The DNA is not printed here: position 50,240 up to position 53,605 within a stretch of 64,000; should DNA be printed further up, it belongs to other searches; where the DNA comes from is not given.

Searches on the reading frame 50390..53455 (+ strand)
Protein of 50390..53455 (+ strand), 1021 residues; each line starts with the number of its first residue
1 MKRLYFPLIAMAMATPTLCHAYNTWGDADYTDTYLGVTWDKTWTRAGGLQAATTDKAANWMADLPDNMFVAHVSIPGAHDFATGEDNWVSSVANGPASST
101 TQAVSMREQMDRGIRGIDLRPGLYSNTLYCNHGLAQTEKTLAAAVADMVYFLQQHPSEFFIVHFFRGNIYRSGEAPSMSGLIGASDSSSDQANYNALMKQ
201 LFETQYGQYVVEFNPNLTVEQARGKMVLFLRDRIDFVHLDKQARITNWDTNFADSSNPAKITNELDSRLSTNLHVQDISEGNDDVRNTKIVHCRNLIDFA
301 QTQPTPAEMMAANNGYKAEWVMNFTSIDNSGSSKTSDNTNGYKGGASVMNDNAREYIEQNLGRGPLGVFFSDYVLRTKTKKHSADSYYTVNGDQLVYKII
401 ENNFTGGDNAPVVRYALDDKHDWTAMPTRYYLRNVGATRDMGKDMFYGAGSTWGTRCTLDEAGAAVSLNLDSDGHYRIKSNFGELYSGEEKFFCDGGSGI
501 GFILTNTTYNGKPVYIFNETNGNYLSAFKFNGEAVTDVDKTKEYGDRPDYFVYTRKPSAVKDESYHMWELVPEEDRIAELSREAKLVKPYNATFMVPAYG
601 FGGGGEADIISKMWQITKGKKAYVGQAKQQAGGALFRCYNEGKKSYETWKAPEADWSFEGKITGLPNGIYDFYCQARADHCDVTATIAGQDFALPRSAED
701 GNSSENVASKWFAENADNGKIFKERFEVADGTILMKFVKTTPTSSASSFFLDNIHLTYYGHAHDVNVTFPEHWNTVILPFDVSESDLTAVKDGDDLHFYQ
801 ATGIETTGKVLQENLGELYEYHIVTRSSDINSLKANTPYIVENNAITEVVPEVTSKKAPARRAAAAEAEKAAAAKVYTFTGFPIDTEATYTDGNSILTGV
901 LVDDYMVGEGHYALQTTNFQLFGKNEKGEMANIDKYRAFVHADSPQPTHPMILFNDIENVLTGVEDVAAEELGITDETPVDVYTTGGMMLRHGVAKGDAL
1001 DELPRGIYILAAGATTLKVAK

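Call 41: find_homologous_proteins(query=window:50390-53455:+, max_evalue=1e-50)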
Query window:50390-53455:+ (1021 aa): 146 proteins with E <= 1e-50 among 8000 candidates; the best 120 are listed.
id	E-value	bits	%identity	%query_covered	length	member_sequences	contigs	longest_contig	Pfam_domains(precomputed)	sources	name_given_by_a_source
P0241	0.0e+0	2377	100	100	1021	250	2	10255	-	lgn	-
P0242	0.0e+0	1894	81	100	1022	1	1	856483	-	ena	-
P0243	0.0e+0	1892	79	100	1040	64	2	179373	-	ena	-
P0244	0.0e+0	1856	80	99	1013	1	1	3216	-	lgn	-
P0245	0.0e+0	1589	80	84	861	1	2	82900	-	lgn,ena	-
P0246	0.0e+0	1237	58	100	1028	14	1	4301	-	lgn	-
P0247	0.0e+0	1206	58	100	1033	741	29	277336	-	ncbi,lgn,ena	-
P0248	0.0e+0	1060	78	58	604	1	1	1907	-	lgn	-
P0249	6.4e-264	897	47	100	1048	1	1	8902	-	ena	-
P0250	1.1e-261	890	47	100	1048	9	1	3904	-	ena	-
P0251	3.8e-257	874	45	100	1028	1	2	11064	-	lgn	-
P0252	1.2e-256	873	46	100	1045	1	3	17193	-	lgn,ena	-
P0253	3.6e-256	871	46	100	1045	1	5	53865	-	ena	-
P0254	4.9e-256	871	46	100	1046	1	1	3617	-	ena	-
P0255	1.4e-255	869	46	100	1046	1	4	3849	-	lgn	-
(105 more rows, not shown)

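Call 42: find_encoding_contigs(protein=P0242, flank=2500, max_places=2)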
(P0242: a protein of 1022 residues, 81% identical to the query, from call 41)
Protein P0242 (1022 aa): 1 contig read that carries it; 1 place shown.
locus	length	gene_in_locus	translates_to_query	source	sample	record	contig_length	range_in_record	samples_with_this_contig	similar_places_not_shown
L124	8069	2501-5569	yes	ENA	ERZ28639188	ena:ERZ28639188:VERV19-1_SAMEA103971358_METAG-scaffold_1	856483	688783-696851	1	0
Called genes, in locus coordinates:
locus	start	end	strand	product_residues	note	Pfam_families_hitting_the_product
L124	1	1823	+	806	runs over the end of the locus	PF13802:Gal_mutarotas_2, PF01055:Glyco_hydro_31_2nd, PF21365:Glyco_hydro_31_3rd, PF17137:DUF5110 (weak)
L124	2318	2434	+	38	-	-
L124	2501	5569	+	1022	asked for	-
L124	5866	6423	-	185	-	-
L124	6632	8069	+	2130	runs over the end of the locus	PF05048:NosD (faint), PF13229:Beta_helix, PF14717:DUF4465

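Call 43: find_encoding_contigs(protein=P0243, flank=2500, max_places=2)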
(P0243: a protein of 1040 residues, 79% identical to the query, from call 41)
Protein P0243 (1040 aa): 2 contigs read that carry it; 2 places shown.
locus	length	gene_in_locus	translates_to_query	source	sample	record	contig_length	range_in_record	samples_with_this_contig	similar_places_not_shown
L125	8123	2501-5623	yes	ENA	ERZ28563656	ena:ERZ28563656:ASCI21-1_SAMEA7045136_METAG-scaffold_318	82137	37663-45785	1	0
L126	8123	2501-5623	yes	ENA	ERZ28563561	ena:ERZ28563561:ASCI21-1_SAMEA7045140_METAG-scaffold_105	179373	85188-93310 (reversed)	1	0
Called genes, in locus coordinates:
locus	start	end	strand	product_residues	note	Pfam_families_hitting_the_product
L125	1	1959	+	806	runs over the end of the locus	PF13802:Gal_mutarotas_2, PF01055:Glyco_hydro_31_2nd, PF21365:Glyco_hydro_31_3rd, PF17137:DUF5110 (weak)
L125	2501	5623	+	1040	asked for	-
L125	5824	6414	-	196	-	-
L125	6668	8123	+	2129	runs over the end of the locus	PF05048:NosD (weak), PF13229:Beta_helix, PF14717:DUF4465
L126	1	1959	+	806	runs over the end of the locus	PF13802:Gal_mutarotas_2, PF01055:Glyco_hydro_31_2nd, PF21365:Glyco_hydro_31_3rd, PF17137:DUF5110 (weak)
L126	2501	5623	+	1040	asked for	-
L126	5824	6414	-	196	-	-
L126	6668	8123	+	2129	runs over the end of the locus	PF05048:NosD (weak), PF13229:Beta_helix, PF14717:DUF4465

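Call 44: find_encoding_contigs(protein=P0245, flank=2500, max_places=2)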
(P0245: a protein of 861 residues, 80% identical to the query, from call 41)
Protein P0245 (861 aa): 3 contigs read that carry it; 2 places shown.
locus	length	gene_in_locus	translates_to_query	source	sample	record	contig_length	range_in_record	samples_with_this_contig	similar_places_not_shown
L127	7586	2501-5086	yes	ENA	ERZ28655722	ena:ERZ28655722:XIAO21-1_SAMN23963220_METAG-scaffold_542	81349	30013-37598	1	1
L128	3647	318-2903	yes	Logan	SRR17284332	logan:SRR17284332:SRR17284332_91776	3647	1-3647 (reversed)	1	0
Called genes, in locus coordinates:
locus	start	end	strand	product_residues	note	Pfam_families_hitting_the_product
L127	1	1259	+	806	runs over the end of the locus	PF13802:Gal_mutarotas_2, PF01055:Glyco_hydro_31_2nd, PF21365:Glyco_hydro_31_3rd, PF17137:DUF5110 (weak)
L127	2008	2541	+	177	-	-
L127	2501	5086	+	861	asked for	-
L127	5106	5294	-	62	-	-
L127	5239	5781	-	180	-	-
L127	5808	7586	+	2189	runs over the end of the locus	PF05048:NosD (weak), PF13229:Beta_helix, PF14717:DUF4465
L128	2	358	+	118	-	?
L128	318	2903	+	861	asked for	-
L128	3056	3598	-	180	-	-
